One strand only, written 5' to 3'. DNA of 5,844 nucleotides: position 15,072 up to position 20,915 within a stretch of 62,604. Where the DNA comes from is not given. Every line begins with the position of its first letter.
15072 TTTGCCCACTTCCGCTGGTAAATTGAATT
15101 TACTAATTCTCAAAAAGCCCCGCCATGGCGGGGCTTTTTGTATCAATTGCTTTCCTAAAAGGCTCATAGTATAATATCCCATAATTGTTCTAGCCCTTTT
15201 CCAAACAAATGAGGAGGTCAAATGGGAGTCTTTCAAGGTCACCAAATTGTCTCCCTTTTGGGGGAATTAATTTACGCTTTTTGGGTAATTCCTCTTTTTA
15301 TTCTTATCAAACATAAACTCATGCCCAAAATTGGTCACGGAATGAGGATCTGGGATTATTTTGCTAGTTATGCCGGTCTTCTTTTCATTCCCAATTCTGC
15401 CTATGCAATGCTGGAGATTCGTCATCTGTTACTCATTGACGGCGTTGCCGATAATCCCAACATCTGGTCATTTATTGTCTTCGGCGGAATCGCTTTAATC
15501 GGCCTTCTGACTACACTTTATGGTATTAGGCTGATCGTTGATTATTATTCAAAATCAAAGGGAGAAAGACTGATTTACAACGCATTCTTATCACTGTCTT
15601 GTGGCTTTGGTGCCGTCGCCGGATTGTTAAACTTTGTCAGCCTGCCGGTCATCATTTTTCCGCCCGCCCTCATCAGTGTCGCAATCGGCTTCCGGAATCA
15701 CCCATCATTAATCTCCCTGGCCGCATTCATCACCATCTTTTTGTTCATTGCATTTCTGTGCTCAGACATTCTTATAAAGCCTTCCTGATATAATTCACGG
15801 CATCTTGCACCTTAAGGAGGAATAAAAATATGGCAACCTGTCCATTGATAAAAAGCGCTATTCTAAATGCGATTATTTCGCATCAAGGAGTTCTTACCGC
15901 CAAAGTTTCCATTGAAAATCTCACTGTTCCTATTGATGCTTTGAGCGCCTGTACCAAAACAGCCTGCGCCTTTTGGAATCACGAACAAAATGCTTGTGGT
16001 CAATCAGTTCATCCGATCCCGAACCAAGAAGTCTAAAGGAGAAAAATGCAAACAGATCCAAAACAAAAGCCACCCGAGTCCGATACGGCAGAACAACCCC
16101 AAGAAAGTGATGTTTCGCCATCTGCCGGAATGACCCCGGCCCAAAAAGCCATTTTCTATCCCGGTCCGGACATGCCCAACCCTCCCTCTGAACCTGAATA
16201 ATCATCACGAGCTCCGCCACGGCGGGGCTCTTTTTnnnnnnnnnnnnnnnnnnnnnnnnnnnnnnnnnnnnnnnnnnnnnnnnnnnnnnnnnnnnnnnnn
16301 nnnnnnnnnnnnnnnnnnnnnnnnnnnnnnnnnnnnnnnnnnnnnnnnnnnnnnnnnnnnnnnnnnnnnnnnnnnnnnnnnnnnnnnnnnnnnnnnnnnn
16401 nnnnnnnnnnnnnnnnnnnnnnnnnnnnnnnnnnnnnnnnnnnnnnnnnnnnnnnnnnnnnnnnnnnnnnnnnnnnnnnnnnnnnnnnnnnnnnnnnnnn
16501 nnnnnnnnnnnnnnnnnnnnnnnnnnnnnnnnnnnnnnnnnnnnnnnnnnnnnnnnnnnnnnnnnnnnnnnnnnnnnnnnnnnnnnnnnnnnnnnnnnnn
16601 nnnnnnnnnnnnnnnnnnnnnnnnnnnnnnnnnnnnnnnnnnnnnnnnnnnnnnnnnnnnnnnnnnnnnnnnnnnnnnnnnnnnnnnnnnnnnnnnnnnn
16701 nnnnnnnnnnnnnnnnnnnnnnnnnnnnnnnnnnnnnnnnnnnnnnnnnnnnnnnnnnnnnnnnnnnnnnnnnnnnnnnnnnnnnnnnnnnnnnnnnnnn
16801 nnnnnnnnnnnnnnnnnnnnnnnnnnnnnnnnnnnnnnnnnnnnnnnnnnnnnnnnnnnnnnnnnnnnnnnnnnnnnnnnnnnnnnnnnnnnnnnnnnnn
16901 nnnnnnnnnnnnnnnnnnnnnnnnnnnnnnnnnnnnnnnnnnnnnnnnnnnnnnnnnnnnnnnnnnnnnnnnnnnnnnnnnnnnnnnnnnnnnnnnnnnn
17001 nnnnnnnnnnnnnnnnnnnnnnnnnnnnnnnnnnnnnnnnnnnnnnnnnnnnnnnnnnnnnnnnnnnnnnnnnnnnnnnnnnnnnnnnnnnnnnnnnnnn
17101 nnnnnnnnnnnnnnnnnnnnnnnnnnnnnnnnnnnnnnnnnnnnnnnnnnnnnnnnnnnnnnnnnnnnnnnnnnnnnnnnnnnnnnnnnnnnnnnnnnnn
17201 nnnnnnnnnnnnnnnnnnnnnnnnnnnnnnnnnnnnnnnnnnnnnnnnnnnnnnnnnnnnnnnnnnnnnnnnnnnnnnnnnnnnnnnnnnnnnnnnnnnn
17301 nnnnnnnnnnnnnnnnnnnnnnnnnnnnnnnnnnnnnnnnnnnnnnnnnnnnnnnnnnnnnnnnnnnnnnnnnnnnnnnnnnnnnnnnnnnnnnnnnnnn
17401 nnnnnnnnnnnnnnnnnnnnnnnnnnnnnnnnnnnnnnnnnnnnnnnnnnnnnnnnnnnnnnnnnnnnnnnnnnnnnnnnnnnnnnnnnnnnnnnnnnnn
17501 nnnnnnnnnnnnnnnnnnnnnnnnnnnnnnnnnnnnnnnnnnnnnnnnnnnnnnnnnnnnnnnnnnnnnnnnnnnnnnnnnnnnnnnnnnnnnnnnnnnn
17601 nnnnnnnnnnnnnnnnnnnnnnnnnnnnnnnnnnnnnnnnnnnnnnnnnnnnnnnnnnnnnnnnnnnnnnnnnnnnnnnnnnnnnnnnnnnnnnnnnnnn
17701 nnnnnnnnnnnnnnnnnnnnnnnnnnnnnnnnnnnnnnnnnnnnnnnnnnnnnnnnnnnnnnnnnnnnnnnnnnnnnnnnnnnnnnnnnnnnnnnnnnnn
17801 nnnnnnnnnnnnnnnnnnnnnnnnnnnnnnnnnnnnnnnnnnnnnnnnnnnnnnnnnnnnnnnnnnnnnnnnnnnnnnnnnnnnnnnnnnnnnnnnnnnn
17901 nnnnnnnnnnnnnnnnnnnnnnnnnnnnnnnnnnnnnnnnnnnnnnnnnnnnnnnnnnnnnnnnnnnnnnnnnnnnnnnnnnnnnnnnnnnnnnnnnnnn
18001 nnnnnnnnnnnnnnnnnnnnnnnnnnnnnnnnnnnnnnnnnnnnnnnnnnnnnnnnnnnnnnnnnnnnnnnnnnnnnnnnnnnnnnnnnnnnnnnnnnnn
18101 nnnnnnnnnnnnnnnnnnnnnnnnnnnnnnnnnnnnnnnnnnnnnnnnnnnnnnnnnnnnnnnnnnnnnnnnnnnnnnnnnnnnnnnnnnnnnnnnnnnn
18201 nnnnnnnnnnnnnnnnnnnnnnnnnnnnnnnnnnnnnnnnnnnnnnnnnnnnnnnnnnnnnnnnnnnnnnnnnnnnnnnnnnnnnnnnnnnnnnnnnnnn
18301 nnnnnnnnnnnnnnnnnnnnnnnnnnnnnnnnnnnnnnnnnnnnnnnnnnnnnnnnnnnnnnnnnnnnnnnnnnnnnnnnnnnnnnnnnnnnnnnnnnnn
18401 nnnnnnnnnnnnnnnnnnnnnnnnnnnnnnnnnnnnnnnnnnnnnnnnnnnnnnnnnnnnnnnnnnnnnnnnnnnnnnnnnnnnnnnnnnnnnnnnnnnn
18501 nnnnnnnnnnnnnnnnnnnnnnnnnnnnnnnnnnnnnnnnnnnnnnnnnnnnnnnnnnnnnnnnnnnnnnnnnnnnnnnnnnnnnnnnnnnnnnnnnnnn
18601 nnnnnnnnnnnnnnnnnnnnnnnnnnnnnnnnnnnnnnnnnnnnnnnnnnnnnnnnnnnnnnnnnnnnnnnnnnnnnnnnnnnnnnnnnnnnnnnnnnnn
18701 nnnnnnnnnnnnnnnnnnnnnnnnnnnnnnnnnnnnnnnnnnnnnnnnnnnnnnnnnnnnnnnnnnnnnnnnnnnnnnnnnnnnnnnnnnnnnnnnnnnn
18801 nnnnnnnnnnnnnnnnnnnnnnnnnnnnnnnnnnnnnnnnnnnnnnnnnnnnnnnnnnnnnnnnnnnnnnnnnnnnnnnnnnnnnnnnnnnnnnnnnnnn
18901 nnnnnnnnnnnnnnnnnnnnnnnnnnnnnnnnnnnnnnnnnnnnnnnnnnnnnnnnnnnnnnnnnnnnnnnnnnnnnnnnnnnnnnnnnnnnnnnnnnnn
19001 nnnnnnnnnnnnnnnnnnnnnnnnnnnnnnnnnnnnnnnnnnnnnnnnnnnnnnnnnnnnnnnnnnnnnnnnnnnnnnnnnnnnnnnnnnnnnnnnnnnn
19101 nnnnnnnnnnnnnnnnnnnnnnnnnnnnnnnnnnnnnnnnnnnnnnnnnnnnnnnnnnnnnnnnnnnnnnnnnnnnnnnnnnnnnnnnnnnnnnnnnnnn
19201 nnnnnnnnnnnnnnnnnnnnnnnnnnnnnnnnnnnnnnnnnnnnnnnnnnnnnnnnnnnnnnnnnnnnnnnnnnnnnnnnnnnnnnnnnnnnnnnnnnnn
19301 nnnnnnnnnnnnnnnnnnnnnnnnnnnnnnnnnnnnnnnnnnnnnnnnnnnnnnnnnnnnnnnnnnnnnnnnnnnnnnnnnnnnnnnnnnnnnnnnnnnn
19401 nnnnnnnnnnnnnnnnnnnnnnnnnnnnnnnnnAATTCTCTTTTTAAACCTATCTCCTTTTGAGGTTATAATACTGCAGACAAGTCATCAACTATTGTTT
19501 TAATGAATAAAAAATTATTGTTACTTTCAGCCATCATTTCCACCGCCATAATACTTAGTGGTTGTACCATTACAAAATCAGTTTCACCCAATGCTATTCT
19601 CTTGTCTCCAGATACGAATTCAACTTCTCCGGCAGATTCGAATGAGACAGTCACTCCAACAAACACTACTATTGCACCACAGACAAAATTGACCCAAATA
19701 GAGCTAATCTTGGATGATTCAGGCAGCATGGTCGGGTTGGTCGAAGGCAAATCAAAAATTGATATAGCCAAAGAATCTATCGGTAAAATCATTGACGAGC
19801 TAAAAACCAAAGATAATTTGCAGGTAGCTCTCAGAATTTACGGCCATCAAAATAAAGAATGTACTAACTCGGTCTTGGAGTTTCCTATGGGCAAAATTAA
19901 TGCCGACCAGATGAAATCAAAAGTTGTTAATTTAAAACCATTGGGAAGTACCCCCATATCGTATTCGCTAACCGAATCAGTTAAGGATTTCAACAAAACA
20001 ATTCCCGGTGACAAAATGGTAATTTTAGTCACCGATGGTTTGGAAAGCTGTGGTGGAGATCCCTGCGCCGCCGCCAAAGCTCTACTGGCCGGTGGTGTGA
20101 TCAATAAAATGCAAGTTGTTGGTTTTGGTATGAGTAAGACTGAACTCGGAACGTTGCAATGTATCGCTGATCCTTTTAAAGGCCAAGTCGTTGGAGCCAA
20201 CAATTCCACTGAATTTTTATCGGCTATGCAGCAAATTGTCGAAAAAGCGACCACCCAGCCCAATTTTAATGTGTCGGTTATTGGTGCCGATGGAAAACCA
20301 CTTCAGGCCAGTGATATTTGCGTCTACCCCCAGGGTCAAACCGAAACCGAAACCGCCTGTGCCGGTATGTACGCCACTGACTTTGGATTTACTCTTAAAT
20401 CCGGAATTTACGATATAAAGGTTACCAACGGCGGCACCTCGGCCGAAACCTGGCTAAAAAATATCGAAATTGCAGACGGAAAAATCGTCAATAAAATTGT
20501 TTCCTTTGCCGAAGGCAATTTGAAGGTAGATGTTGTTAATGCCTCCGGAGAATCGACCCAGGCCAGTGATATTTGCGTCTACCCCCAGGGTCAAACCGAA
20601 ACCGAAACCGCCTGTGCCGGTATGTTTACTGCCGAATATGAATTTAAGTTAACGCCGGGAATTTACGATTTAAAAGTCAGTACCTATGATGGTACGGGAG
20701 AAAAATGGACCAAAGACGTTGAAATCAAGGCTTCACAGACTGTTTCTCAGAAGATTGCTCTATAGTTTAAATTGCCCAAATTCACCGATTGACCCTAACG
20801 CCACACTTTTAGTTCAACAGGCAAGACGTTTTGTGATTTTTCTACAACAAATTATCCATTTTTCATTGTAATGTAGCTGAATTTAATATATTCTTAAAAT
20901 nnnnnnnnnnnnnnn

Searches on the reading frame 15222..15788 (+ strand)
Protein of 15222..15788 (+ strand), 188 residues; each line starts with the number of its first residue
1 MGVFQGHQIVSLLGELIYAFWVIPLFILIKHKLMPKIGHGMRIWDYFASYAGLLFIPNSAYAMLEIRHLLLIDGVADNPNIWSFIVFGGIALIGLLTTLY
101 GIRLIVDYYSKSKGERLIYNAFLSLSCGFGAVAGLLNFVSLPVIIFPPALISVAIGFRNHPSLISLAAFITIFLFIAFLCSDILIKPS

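Call 6: search_protein_families(library=pfam, proteins=[window:15222-15788:+], max_evalue=0.01)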
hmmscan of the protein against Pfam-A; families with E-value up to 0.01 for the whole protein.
window:15222-15788:+ (188 aa): 1 family
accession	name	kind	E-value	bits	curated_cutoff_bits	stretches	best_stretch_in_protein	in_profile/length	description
PF07099.16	DUF1361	-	0.001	19.4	25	1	23-173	8-165/169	Protein of unknown function (DUF1361)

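Call 7: search_protein_families(library=ncbifam, proteins=[window:15222-15788:+], max_evalue=0.01)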
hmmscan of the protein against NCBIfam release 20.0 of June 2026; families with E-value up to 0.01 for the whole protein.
window:15222-15788:+ (188 aa): 0 families

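Call 10: search_protein_families(library=padloc, proteins=[window:15222-15788:+], max_evalue=0.01)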
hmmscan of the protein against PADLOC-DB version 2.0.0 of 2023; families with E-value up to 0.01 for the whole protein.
window:15222-15788:+ (188 aa): 0 families

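Call 65: search_protein_families(library=phrogs, proteins=[window:15222-15788:+], max_evalue=0.001)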
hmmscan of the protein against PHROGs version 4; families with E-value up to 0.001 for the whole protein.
window:15222-15788:+ (188 aa): 0 families

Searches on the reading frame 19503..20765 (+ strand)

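Call 6: search_protein_families(library=pfam, proteins=[window:19503-20765:+], max_evalue=0.01)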
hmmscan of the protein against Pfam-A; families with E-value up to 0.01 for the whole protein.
window:19503-20765:+ (420 aa): 3 families
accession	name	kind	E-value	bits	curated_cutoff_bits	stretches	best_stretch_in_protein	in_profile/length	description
PF13519.12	VWA_2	-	4.1e-05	24.6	27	1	68-179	3-106/107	von Willebrand factor type A domain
PF13620.12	CarboxypepD_reg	-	0.00028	21.6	32.3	0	342-420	4-81/82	Carboxypeptidase regulatory-like domain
PF14900.11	DUF4493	-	0.0018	18.6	27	0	277-317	39-80/226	Domain of unknown function (DUF4493)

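Call 7: search_protein_families(library=ncbifam, proteins=[window:19503-20765:+], max_evalue=0.01)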
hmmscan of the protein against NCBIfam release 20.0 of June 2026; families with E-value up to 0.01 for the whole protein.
window:19503-20765:+ (420 aa): 2 families
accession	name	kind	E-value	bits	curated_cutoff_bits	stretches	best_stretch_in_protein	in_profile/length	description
NF033757.1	gliding_CglB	equivalog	0.00011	21.3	200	1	138-184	157-203/402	adventurous gliding motility lipoprotein CglB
TIGR03788.1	marine_srt_targ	equivalog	0.002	16.7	551.65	1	49-179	257-379/629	marine proteobacterial sortase target protein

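Call 10: search_protein_families(library=padloc, proteins=[window:19503-20765:+], max_evalue=0.01)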
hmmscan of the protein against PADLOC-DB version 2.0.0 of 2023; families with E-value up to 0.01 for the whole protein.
window:19503-20765:+ (420 aa): 0 families

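Call 65: search_protein_families(library=phrogs, proteins=[window:19503-20765:+], max_evalue=0.001)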
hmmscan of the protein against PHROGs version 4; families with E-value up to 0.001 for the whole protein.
window:19503-20765:+ (420 aa): 1 family
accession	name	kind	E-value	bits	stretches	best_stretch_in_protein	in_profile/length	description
phrog_7371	-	unknown function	0.0002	22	1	60-182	3-111/204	-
